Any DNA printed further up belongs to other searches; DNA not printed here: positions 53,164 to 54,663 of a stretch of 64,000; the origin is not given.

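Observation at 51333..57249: Six-gene translationally coupled operon around a MoxR-like AAA+ ATPase and a VWA/HExxH protein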

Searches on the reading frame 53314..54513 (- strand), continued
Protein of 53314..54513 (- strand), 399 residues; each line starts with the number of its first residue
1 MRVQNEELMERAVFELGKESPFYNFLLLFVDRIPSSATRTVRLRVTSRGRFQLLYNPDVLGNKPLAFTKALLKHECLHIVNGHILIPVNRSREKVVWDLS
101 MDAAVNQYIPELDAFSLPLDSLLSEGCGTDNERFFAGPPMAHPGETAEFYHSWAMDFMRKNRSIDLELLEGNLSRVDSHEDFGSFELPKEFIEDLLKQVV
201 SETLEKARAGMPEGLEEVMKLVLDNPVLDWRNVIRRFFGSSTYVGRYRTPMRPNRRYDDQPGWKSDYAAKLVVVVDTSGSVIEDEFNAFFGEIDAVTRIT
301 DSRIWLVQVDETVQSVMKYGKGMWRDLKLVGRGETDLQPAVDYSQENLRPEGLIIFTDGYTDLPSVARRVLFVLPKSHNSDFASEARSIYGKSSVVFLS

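Call 59: search_protein_families(library=pfam, proteins=[L031:8429-8944:+, L021:7904-8872:+, L029:11987-13426:+, L042:12313-13416:+, L041:6392-7480:+, L007:7441-8013:+, L005:7326-7961:+, L046:9093-10016:+, L021:3580-4617:+], max_evalue=0.01)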
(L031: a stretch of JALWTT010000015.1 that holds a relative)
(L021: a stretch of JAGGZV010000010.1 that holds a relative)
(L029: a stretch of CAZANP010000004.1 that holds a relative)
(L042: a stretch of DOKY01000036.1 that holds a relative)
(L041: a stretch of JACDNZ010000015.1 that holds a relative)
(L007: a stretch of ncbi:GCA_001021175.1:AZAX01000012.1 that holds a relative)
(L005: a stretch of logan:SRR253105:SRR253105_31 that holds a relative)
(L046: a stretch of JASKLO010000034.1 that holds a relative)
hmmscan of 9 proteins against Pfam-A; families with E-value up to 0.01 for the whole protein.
L031:8429-8944:+ (171 aa): 3 families
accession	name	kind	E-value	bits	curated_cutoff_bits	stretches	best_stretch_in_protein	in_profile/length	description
PF02742.21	Fe_dep_repr_C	-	1.6e-08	34.9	27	1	70-133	1-64/70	Iron dependent repressor, metal binding and dimerisation domain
PF00392.27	GntR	-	0.0004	20.4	27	1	32-68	27-63/64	Bacterial regulatory proteins, gntR family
PF14947.12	HTH_45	-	0.0014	19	25.5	1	43-79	33-68/77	Winged helix-turn-helix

L021:7904-8872:+ (322 aa): 1 family
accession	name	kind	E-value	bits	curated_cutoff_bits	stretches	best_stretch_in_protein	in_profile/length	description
PF04230.19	PS_pyruv_trans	-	4.8e-29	102.6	25.3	1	9-257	1-276/280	Polysaccharide pyruvyl transferase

L029:11987-13426:+ (479 aa): 2 families
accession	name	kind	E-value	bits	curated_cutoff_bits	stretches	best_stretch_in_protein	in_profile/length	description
PF01943.22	Polysacc_synt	-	4.8e-16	59.4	28.2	1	17-263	9-255/274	Polysaccharide biosynthesis protein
PF13440.11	Polysacc_synt_3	-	2.4e-06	27.4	23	1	76-262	41-224/293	Polysaccharide biosynthesis protein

L042:12313-13416:+ (367 aa): 27 families (the best 25 are shown)
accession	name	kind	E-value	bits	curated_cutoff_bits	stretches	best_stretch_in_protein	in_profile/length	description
PF14559.12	TPR_19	-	7.5e-20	71.5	25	2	230-275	12-57/68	Tetratricopeptide repeat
PF07719.23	TPR_2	-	3.1e-17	61.6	27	2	177-208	3-34/34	Tetratricopeptide repeat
PF13181.12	TPR_8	-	1.3e-16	59.7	25.7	2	141-172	1-32/34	Tetratricopeptide repeat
PF13431.12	TPR_17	-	2.8e-16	58.8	24.4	1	164-194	2-32/34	Tetratricopeptide repeat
PF13174.12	TPR_6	-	6e-14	52.1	26.3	1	212-242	3-33/33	Tetratricopeptide repeat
PF13428.12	TPR_14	-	1.1e-11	44.6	23.5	1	212-251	4-43/44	Tetratricopeptide repeat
PF00515.34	TPR_1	-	2.4e-11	43.4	27.8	0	176-208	2-34/34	Tetratricopeptide repeat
PF13432.12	TPR_16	-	2.8e-11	44.1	32.7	1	181-226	3-48/65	Tetratricopeptide repeat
PF12895.13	ANAPC3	-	5.4e-11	43.1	27.2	2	166-234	14-81/82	Anaphase-promoting complex, cyclosome, subunit 3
PF13424.12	TPR_12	-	1.6e-09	38.3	30.1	1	223-273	24-75/77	Tetratricopeptide repeat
PF13414.12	TPR_11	-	4.6e-08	33.1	26.8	1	148-189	1-42/42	TPR repeat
PF25068.1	ARM_TT21_4th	-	1.9e-07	31.9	30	1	180-290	4-114/153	Tetratricopeptide repeat protein 21 forth ARM domain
PF25064.1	ARM_TT21_5th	-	1.1e-06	29.3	27.8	1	213-269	5-61/117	TT21 fifth ARM repeats domain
PF25063.1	ARM_TT21_C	-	1.2e-06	29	35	1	132-241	86-196/209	Tetratricopeptide repeat protein 21 C-terminal ARM domain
PF23914.1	TPR_CcmH_CycH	-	5.7e-06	26.7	42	0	153-207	99-153/158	Cytochrome c-type biogenesis protein H TPR domain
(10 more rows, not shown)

L041:6392-7480:+ (362 aa): 2 families
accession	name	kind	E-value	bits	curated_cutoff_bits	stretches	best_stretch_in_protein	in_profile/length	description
PF12698.13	ABC2_membrane_3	-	1.6e-23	83.8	31.6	1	18-355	5-346/347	ABC-2 family transporter protein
PF01061.29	ABC2_membrane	-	7e-15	55.6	26.9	1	171-330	51-210/211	ABC-2 type transporter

L007:7441-8013:+ (190 aa): 0 families

L005:7326-7961:+ (211 aa): 0 families

L046:9093-10016:+ (307 aa): 2 families
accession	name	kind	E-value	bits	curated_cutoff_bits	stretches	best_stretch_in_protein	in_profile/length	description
PF03537.19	Glyco_hydro_114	-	5e-24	85.3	27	1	53-268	17-208/231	Glycoside-hydrolase family GH114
PF14885.12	GHL15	-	0.00094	19.6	27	1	90-221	41-164/271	Hypothetical glycosyl hydrolase family 15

L021:3580-4617:+ (345 aa): 12 families
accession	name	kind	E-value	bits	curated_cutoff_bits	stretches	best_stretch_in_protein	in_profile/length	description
PF00005.33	ABC_tran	-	1.1e-38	133.3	25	1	22-164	1-136/137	ABC transporter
PF13304.12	AAA_21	-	2.1e-06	28.5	27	0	35-53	2-20/304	AAA domain, putative AbiEii toxin, Type IV TA system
PF20703.3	nSTAND1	-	2.4e-05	24.6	27.1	1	9-56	10-55/379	Novel STAND NTPase 1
PF02463.25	SMC_N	-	0.00011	22.2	40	1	33-199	25-201/220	RecF/RecN/SMC N terminal domain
PF08402.16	TOBE_2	-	0.00079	19.9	21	1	286-339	14-70/76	TOBE domain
PF13401.12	AAA_22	-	0.0035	18.1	27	0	33-67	6-33/130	AAA domain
PF13175.12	AAA_15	-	0.0044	17.1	32.1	1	20-69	12-64/374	AAA ATPase domain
PF00004.35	AAA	-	0.0051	17.7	21.2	0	37-86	3-52/131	ATPase family associated with various cellular activities (AAA)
PF13555.12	AAA_29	-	0.0061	16.7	27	0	23-49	13-39/61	P-loop containing region of AAA domain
PF13173.12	AAA_14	-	0.0067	16.9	27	0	33-105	3-77/129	AAA domain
PF13476.12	AAA_23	-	0.0072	17.4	27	0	19-53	7-40/201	AAA domain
PF13191.12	AAA_16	-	0.0096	16.9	32.6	0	29-60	19-52/167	AAA ATPase domain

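Call 71: find_encoding_contigs(protein=P0118, flank=6000, max_places=1)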
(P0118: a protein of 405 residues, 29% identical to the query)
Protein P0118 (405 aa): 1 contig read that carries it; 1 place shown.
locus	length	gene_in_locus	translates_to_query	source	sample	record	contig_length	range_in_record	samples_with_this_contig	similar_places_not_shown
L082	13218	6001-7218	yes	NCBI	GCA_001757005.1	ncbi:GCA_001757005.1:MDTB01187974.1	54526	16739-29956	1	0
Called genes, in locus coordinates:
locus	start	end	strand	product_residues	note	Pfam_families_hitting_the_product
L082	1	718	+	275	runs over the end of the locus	PF02272:DHHA1 (weak)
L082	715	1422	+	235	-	PF02985:HEAT (faint)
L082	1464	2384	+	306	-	-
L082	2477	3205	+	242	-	-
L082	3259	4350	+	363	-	PF00478:IMPDH, PF03060:NMO (faint), PF01070:FMN_dh, PF01645:Glu_synthase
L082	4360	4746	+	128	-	-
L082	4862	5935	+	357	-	PF00004:AAA (weak), PF07728:AAA_5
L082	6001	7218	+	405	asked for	PF13203:DUF2201_N, PF09967:DUF2201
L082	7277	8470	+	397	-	PF00675:Peptidase_M16, PF05193:Peptidase_M16_C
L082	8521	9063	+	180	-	PF01327:Pep_deformylase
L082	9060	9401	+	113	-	-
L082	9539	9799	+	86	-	PF07098:DUF1360 (weak)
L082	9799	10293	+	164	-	PF00011:HSP20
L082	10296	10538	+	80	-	PF13083:KH_KhpA-B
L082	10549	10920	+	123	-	-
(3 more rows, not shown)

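Call 72: search_dna_similar(query=window:53314-54513:-, collection=plasmids, mode=protein, max_rows=15)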
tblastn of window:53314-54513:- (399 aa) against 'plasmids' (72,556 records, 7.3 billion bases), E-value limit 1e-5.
Records with a match: 32; places in all: 32; records where one place covers at least 80% of the query: 19.
Best place of each record, by identity: <60% 32.
By first word of the organism name: Rhodococcus 17; Arcobacter 3; Rhodovastum 2; Allomeiothermus 2; Pontibacillus 1; Fulvitalea 1; Chondrinema 1; Sphaerotilus 1; Simplicispira 1; Acinetobacter 1; and 2 more.
By predicted mobility (MOB-suite, as given by PLSDB): non-mobilizable 20; mobilizable 11; conjugative 1.
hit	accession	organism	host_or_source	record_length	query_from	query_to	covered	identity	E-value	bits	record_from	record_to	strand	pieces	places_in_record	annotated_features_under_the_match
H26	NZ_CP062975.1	Pontibacillus sp. ALD_SL1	mangrove mud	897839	6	388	96%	27.6%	2e-22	107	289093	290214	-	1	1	VWA-like domain-containing protein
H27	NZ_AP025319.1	Fulvitalea axinellae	-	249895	6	370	91%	28.0%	4e-26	118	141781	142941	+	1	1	VWA-like domain-containing protein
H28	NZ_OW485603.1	Rhodovastum atsumiense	-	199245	11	363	88%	27.6%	2e-15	86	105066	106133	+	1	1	VWA-like domain-containing protein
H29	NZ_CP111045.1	Chondrinema litorale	Seaweed,red alga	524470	9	379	93%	25.7%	1e-25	116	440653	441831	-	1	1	VWA-like domain-containing protein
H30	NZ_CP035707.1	Sphaerotilus sulfidivorans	cell culture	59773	32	376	86%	27.2%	5e-14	82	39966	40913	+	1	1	VWA-like domain-containing protein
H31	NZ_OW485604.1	Rhodovastum atsumiense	-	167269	21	363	86%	26.5%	4e-13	79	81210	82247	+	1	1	VWA-like domain-containing protein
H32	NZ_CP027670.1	Simplicispira suum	cell culture,Dust collector of pigpen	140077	19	366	87%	25.8%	2e-12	77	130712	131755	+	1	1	VWA-like domain-containing protein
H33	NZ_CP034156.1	Rhodococcus sp. NJ-530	Antarctic sea ice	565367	50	393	86%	24.7%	4e-10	69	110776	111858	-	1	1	VWA-like domain-containing protein | hypothetical protein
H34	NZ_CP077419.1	Rhodococcus qingshengii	pure culture,oil-contaminated water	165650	50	393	86%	24.7%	6e-10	69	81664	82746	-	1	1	VWA-like domain-containing protein | hypothetical protein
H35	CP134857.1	Arcobacter sp. AZ-2023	food,chicken meat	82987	50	365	79%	26.6%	9e-20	99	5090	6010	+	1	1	VWA-like domain-containing protein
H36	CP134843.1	Arcobacter sp. AZ-2023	food,chicken meat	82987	50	365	79%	26.6%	9e-20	99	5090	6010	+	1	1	VWA-like domain-containing protein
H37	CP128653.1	Arcobacter sp. DSM 115960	animal,chicken meat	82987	50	365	79%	26.6%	9e-20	99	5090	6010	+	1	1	VWA-like domain-containing protein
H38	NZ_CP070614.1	Rhodococcus pseudokoreensis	cell culture,rhizosphere of apple ...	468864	50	374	81%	25.6%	1e-9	68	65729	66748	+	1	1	VWA-like domain-containing protein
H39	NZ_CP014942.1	Rhodococcus sp. BH4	cell culture,sludge of membrane ...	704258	50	393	86%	24.1%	4e-10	69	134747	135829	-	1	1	VWA-like domain-containing protein | hypothetical protein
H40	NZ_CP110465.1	Acinetobacter baumannii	Homo sapiens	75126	1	360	90%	22.9%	2e-8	64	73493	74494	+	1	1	VWA-like domain-containing protein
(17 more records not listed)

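Call 73: get_annotated_region(hit=H27, flank=6000)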
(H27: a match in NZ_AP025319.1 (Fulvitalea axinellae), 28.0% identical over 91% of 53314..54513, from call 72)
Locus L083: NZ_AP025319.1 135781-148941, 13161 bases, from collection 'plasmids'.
description: Fulvitalea axinellae strain DSM 100852 plasmid pFA5, complete sequence
organism: Fulvitalea axinellae (NCBI taxid 1182444)
taxonomy: Bacteria; Bacteroidota; Cytophagia; Cytophagales; Persicobacteraceae; Fulvitalea; Fulvitalea axinellae
host: -; source: -; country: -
typing (MOB-suite, as given by PLSDB): non-mobilizable
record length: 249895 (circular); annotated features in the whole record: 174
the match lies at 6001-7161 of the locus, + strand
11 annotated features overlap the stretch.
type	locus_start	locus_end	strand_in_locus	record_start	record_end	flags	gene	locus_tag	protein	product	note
CDS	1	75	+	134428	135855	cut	-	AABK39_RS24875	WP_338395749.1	sulfatase-like hydrolase/transferase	-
CDS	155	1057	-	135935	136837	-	-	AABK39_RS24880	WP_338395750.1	Rpn family recombination-promoting nuclease/putative transposase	-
CDS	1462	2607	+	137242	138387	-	-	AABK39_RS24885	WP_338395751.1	MFS transporter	GO:0055085 - transmembrane transport [Evidence IEA]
CDS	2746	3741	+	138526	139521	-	-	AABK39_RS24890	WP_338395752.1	isoaspartyl peptidase/L-asparaginase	-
CDS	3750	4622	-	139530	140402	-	-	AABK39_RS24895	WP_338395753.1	helix-turn-helix transcriptional regulator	-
CDS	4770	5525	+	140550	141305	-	-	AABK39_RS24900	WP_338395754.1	haloacid dehalogenase type II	GO:0006805 - xenobiotic metabolic process [Evidence IEA]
CDS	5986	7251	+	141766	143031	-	-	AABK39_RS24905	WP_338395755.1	VWA-like domain-containing protein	-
CDS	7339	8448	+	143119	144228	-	-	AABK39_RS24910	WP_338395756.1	AAA family ATPase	-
CDS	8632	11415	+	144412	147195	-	-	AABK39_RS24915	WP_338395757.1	hypothetical protein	-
CDS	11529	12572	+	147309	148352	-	-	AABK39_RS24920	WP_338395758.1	serine hydrolase domain-containing protein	-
CDS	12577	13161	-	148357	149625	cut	-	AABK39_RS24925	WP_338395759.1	hypothetical protein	-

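Call 74: get_annotated_region(hit=H26, flank=6000)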
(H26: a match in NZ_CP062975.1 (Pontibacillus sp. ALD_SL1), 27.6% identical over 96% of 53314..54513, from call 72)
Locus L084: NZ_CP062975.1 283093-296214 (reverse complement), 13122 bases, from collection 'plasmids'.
description: Pontibacillus sp. ALD_SL1 plasmid unnamed, complete sequence
organism: Pontibacillus sp. ALD_SL1 (NCBI taxid 2777185)
taxonomy: Bacteria; Bacillota; Bacilli; Bacillales; Bacillaceae; Pontibacillus; Pontibacillus sp. ALD SL1
host: -; source: mangrove mud; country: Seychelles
typing (MOB-suite, as given by PLSDB): non-mobilizable
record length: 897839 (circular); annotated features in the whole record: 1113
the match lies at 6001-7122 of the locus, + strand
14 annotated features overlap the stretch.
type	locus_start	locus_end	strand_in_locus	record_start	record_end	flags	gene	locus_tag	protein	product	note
CDS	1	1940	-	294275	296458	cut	-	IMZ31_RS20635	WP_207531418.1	ATP-dependent Clp protease ATP-binding subunit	-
CDS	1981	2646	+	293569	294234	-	-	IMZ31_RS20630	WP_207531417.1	hypothetical protein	-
CDS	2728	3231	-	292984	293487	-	-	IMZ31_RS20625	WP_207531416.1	hypothetical protein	-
CDS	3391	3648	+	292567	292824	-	-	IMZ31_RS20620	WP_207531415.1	stage V sporulation protein S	-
CDS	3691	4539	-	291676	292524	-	-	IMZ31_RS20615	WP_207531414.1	hypothetical protein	-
CDS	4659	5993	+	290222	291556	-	-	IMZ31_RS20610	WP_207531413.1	hypothetical protein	-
CDS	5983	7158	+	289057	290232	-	-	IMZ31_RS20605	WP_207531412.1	VWA-like domain-containing protein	-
CDS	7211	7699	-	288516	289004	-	lepB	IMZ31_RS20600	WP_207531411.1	signal peptidase I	GO:0009306 - protein secretion [Evidence IEA]; GO:0006465 - signal peptide processing [Evidence IEA]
CDS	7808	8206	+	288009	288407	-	-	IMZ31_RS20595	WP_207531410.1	hypothetical protein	-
CDS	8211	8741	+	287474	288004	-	-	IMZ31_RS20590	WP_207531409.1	hypothetical protein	-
CDS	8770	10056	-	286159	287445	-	-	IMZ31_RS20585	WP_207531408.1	N-acetylmuramoyl-L-alanine amidase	GO:0009253 - peptidoglycan catabolic process [Evidence IEA]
CDS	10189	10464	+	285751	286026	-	-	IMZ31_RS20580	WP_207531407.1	hypothetical protein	-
CDS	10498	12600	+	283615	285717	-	-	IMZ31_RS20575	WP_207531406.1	ATP-dependent Clp protease ATP-binding subunit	-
CDS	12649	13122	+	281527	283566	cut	ligA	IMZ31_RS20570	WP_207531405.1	NAD-dependent DNA ligase LigA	GO:0006281 - DNA repair [Evidence IEA]; GO:0006260 - DNA replication [Evidence IEA]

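Call 83: list_cluster_members(proteins=[L003:6949-8001:+, P0048, L003:9191-9928:+])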
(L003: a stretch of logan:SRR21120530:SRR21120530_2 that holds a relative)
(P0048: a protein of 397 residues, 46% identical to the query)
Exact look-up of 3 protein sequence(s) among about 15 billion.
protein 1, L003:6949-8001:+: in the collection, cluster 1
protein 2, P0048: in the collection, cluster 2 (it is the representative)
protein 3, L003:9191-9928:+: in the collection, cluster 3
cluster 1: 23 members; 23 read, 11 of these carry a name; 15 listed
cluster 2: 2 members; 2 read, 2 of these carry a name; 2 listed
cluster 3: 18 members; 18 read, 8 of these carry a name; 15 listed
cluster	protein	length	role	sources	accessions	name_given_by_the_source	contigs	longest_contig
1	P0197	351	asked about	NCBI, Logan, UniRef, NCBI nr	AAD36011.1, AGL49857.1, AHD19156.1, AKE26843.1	ATPase AAA [Thermotoga maritima MSB8] | AAA+ ATPase domain-containing protein n=1 Tax=Thermotoga maritima (strain ATCC 43589 / ... | MoxR family ATPase [Thermotoga maritima]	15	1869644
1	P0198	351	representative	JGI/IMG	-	MoxR-like ATPase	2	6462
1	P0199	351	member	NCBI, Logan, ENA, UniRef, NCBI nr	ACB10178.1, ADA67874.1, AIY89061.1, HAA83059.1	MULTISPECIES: AAA family ATPase [Thermotoga] | ATPase associated with various cellular activities AAA_5 n=2 Tax=Thermotoga petrophila ... | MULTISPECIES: MoxR family ATPase [Thermotoga]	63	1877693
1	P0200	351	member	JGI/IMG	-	MoxR-like ATPase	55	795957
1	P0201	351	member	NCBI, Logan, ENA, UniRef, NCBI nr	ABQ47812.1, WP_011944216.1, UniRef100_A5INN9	ATPase associated with various cellular activities, AAA_5 [Thermotoga petrophila RKU-1] | ATPase associated with various cellular activities, AAA_5 n=1 Tax=Thermotoga petrophila ... | MoxR family ATPase [Thermotoga petrophila]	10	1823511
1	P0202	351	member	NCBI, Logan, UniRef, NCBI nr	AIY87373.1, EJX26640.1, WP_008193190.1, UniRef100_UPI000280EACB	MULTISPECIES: AAA family ATPase [unclassified Thermotoga] | AAA family ATPase n=1 Tax=unclassified Thermotoga TaxID=2631113 RepID=UPI000280EACB | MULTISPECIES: MoxR family ATPase [unclassified Thermotoga]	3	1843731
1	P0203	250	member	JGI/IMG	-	MoxR-like ATPase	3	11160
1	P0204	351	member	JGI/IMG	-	MoxR-like ATPase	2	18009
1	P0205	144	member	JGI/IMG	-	MoxR-like ATPase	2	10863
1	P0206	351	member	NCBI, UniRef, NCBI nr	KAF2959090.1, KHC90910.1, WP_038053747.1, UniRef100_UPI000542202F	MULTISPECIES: MoxR family ATPase [unclassified Thermotoga] | AAA family ATPase n=1 Tax=unclassified Thermotoga TaxID=2631113 RepID=UPI000542202F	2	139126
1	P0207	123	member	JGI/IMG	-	MoxR-like ATPase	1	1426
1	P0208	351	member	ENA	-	-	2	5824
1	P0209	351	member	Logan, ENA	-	-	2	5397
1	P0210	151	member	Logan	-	-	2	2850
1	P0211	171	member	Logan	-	-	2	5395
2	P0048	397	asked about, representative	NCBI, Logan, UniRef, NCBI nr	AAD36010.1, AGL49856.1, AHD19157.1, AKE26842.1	hypothetical protein THMA_0951 [Thermotoga maritima MSB8] | Uncharacterized protein TM_0929 n=1 Tax=Thermotoga maritima (strain ATCC 43589 / DSM 3109 ... | VWA-like domain-containing protein [Thermotoga maritima]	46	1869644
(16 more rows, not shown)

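Call 87: search_protein_families(library=pfam, proteins=[L011:7264-8892:+, L019:2416-4158:+], max_evalue=1)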
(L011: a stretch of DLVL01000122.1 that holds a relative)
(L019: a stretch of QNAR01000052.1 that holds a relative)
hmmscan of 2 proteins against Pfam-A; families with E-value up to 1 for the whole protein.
L011:7264-8892:+ (542 aa): 1 family
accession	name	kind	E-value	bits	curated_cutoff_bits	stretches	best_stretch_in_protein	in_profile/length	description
PF16949.11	ABC_tran_2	-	1.5e-08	34.4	25.7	1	34-261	10-233/542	Putative ATP-binding cassette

L019:2416-4158:+ (580 aa): 1 family
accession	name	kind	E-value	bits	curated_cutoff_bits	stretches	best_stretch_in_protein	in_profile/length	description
PF16949.11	ABC_tran_2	-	7.8e-07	28.7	25.7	1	68-336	11-273/542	Putative ATP-binding cassette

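Call 89: find_related_loci(query=P0117, collection=viral_contigs, flank=3000)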
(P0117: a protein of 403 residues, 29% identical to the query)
Query P0117 (403 aa) in viral_contigs; peptide patterns used: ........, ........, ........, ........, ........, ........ (x = any residue, [..] = any of these).
23 stretches matched a pattern; 22 encode a relative of the query (tblastn E <= 1e-3); 22 distinct loci.
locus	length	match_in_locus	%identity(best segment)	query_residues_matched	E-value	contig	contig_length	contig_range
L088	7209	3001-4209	100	1-403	0e+0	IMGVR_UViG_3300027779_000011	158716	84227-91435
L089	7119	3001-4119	71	29-401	0e+0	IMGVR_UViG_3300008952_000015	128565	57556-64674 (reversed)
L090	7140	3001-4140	70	22-401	0e+0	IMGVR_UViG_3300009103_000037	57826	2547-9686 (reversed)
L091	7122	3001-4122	71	28-401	0e+0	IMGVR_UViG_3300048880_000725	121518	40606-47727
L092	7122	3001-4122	71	28-401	0e+0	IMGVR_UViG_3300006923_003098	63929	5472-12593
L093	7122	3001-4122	71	28-401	0e+0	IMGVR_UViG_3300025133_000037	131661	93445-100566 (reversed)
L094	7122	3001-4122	70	28-401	0e+0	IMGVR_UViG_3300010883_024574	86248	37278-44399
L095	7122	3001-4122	70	28-401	0e+0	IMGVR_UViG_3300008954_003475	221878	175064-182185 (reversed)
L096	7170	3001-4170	67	8-402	0e+0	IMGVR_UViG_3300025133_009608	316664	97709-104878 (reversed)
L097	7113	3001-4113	69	28-401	0e+0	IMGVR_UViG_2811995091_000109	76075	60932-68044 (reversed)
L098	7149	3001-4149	68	20-402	0e+0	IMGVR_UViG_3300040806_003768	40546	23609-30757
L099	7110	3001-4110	69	30-402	0e+0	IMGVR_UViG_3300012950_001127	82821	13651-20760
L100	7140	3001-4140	69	23-401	0e+0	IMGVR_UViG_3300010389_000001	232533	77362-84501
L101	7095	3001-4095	69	29-393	5e-177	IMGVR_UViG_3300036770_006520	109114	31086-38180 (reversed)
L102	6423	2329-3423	69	29-393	3e-177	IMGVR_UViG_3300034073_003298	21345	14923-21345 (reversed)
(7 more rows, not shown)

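Call 90: find_related_loci(query=A4, collection=viral_contigs, flank=3000)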
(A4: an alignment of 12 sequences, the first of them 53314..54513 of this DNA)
Query A4 (399 aa) in viral_contigs; peptide patterns used: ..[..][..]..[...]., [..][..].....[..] (x = any residue, [..] = any of these).
41 stretches matched a pattern; 5 encode a relative of the query (tblastn E <= 1e-3); 5 distinct loci.
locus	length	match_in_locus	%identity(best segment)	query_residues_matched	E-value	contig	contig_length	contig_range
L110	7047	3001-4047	26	9-374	9e-38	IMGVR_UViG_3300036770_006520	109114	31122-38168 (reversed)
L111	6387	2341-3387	26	9-374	9e-38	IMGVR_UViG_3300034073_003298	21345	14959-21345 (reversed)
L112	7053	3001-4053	26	9-377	1e-32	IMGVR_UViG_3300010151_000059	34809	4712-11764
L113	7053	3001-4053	26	9-377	2e-32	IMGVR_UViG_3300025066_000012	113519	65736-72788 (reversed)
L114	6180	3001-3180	40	223-281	1e-7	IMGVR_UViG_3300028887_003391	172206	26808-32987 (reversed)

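Call 93: search_solved_structures(query=A3, max_evalue=10, show_alignments=3)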
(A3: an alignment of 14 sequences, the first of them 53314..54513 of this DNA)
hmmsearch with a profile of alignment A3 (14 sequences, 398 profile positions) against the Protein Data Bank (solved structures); distinct sequences matched with E-value up to 10: 0.
